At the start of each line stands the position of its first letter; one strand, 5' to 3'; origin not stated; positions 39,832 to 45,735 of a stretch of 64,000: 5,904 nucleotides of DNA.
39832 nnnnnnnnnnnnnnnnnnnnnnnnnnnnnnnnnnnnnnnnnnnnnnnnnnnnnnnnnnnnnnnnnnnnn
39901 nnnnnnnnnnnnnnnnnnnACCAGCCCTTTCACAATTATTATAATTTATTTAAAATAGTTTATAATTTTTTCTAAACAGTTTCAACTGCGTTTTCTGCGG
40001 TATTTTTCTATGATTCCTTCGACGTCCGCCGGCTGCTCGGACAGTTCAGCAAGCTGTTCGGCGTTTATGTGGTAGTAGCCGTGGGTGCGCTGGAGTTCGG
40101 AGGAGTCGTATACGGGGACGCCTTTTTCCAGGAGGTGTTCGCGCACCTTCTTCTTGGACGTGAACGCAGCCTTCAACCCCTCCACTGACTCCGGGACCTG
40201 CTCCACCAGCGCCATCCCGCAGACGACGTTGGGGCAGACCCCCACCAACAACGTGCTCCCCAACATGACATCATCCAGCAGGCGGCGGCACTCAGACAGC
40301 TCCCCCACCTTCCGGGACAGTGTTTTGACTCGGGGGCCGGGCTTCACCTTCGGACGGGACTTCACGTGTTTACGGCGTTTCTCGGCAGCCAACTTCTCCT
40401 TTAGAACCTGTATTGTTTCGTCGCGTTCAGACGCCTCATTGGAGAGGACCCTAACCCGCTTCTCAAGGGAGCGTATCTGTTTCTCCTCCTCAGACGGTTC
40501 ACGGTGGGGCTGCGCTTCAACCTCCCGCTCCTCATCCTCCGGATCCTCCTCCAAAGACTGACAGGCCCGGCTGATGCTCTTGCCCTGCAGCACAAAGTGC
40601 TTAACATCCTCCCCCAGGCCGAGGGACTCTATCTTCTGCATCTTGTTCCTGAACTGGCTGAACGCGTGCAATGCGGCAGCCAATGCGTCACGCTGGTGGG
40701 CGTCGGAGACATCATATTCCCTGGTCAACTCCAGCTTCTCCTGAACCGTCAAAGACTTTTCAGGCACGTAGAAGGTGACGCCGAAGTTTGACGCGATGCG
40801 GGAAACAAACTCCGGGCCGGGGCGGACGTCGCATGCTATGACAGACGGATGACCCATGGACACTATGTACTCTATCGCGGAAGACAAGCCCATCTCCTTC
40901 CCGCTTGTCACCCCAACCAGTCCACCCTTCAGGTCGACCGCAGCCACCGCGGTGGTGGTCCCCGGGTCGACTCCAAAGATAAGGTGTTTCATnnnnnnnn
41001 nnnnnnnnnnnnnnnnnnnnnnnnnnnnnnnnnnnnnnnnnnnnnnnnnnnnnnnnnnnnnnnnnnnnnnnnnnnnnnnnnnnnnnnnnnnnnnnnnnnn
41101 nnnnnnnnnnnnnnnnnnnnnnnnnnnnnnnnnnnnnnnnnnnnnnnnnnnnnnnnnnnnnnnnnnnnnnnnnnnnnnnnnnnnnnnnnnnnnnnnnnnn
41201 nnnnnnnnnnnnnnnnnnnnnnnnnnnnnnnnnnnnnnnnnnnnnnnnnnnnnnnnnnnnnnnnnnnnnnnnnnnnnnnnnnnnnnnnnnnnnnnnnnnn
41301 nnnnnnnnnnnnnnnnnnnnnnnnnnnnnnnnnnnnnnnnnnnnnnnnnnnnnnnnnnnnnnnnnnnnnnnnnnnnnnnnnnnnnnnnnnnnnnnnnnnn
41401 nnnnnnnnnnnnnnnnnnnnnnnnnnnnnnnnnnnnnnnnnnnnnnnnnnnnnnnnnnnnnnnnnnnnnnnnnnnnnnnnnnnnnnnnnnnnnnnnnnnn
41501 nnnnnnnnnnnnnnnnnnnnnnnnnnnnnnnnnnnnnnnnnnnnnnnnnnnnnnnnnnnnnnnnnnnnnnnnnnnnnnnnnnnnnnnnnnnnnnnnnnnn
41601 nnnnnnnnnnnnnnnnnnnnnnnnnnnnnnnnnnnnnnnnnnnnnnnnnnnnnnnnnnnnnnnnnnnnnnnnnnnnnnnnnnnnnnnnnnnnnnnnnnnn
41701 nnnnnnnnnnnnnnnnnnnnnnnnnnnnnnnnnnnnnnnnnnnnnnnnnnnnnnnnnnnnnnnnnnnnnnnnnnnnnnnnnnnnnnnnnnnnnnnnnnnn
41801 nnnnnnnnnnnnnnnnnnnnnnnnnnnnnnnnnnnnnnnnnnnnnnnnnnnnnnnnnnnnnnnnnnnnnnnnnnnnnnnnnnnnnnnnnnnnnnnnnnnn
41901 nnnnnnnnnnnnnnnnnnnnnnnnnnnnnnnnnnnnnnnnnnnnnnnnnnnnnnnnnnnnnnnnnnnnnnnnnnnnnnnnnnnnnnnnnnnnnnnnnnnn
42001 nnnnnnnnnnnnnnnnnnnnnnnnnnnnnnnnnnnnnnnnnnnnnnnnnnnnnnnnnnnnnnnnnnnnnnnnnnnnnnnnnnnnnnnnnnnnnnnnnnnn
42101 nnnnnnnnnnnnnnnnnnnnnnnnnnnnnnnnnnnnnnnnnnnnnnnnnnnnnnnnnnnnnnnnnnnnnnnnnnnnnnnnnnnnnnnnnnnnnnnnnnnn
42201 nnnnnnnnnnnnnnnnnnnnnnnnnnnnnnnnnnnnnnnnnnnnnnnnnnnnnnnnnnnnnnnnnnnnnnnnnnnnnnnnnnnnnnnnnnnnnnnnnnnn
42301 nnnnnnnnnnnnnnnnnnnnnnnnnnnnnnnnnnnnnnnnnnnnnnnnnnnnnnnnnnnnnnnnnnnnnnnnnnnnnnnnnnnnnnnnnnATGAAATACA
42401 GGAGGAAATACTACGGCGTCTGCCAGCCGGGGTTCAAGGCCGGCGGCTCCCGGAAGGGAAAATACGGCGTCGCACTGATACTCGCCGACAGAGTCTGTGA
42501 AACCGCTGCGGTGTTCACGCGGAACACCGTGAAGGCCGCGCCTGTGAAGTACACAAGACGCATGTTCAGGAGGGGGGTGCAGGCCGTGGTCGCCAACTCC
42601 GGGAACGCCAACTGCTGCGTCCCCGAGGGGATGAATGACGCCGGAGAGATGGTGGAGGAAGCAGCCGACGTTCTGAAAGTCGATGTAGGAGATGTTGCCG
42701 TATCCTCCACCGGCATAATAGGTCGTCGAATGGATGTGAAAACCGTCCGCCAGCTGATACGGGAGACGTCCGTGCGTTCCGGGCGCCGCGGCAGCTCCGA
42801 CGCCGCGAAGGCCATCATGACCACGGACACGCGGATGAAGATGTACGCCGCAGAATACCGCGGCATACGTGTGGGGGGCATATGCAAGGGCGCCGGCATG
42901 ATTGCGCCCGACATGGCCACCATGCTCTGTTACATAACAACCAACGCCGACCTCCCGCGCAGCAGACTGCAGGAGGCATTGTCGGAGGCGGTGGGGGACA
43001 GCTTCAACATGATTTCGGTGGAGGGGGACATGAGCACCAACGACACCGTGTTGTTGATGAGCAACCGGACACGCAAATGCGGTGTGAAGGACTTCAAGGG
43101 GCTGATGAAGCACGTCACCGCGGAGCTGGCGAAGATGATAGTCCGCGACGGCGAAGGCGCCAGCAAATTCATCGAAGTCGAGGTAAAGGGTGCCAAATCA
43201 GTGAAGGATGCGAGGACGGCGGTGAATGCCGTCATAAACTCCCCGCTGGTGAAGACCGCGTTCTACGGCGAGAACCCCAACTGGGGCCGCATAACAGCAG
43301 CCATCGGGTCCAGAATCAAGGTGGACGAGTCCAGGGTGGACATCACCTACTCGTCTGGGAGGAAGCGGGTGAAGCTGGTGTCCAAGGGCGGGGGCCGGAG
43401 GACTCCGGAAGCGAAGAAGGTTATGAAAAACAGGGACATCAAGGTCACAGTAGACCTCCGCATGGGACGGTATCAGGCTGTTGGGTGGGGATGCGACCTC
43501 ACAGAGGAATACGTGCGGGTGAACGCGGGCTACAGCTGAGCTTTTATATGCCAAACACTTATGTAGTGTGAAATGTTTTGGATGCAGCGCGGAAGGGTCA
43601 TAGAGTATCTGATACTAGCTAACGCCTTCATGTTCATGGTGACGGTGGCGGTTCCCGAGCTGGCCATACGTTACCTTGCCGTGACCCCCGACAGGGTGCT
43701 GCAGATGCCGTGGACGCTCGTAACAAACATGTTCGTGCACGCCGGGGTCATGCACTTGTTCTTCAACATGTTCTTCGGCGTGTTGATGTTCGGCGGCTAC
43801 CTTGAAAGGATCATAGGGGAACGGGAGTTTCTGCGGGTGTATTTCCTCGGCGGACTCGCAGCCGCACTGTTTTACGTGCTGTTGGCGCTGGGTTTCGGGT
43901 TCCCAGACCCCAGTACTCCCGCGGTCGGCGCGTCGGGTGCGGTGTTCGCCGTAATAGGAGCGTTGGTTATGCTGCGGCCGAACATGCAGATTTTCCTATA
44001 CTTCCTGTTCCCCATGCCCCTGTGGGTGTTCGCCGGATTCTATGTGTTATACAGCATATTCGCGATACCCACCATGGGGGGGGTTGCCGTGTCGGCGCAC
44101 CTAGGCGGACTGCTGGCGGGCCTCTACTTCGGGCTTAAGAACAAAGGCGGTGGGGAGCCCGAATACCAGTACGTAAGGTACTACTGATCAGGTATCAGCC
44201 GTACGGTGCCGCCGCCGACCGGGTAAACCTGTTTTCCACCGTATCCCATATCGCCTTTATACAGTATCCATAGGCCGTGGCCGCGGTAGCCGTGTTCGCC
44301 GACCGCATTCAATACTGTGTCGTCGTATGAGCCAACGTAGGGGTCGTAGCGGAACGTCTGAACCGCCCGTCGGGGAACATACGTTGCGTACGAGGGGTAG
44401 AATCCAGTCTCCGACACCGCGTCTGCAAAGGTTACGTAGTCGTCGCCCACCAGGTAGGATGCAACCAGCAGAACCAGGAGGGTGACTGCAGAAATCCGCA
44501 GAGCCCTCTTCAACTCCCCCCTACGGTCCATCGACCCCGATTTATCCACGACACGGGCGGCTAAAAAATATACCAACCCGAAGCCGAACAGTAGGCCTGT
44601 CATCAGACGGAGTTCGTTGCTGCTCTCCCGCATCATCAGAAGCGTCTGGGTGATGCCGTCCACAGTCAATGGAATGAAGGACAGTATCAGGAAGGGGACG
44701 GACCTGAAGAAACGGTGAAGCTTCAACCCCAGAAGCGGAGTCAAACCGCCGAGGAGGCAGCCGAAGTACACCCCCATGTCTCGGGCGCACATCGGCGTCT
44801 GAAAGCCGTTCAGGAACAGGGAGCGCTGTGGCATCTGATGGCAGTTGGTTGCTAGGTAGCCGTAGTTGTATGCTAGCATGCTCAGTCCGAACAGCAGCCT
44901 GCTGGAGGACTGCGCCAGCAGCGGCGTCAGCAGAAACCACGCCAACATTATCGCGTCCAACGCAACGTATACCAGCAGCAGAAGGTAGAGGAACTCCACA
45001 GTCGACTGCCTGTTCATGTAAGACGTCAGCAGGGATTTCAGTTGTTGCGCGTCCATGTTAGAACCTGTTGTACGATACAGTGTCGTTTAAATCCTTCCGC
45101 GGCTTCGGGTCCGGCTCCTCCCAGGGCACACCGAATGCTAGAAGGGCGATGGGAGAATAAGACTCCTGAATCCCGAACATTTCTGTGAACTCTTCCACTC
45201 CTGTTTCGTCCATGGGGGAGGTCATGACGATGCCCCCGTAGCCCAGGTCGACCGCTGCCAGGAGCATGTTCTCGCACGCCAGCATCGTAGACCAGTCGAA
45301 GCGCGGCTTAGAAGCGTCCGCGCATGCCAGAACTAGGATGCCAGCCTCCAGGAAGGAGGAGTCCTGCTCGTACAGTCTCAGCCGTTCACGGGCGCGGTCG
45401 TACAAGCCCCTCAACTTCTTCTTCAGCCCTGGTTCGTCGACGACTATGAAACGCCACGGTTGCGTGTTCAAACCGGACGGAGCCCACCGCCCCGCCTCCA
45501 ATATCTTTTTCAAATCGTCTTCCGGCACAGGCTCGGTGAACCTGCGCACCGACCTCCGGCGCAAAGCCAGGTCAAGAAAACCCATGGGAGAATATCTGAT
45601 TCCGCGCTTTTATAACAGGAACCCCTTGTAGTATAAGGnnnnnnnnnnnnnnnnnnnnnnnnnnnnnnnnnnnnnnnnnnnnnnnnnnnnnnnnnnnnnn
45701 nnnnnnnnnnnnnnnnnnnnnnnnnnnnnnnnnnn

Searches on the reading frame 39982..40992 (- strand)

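Call 7: search_protein_families(library=pfam, proteins=[window:39982-40992:-], max_evalue=0.1)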
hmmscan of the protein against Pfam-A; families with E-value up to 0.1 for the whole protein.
window:39982-40992:- (336 aa): 3 families
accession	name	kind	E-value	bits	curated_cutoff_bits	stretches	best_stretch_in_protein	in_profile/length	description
PF04312.18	DUF460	-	6.1e-38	130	28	1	2-107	30-135/135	Protein of unknown function (DUF460)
PF04859.17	DUF641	-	0.066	14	27.6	0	140-209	53-122/127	Plant protein of unknown function (DUF641)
PF20667.3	Sec10_N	-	0.072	13.6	27.4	0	140-201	11-72/118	Exocyst complex component Sec10, N-terminal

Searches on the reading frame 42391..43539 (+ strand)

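Call 52: search_protein_families(library=pfam, proteins=[window:42391-43539:+], max_evalue=0.001)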
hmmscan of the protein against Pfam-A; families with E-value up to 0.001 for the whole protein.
window:42391-43539:+ (382 aa): 1 family
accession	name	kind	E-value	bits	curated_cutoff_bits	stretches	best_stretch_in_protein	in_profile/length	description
PF01960.23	ArgJ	-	6.9e-127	423.7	32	1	19-382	8-376/377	ArgJ family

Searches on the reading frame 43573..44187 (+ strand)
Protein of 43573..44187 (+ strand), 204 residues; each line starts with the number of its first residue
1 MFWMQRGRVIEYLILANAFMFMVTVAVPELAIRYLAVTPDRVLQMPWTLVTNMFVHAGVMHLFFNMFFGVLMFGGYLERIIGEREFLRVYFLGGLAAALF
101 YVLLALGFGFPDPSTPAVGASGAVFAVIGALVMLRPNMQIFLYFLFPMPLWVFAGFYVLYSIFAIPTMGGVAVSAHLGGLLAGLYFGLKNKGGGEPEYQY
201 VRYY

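Call 52: search_protein_families(library=pfam, proteins=[window:43573-44187:+], max_evalue=0.001)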
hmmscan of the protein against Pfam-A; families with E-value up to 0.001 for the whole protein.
window:43573-44187:+ (204 aa): 2 families
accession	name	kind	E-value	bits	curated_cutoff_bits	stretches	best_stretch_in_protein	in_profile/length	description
PF01694.28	Rhomboid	-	4.8e-28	98.6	22.6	1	45-188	3-138/143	Rhomboid domain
PF08551.15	DUF1751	-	2.1e-07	31.9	22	1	39-106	1-67/99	Eukaryotic integral membrane protein (DUF1751)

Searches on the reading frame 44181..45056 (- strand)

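Call 52: search_protein_families(library=pfam, proteins=[window:44181-45056:-], max_evalue=0.001)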
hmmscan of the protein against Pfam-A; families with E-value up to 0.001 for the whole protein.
window:44181-45056:- (291 aa): 1 family
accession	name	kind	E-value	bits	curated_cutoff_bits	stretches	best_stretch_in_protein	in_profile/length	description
PF09858.14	DUF2085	-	2.5e-24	85.9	25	1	72-164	1-90/90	Predicted membrane protein (DUF2085)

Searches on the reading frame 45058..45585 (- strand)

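Call 52: search_protein_families(library=pfam, proteins=[window:45058-45585:-], max_evalue=0.001)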
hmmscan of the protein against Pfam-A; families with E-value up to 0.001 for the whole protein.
window:45058-45585:- (175 aa): 2 families
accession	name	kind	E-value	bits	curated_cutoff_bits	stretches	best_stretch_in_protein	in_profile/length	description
PF00881.29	Nitroreductase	-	1.5e-26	94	23.5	1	9-152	3-166/167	Nitroreductase family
PF14512.11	TM1586_NiRdase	-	3.2e-06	27.3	27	1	18-51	153-186/215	Putative TM nitroreductase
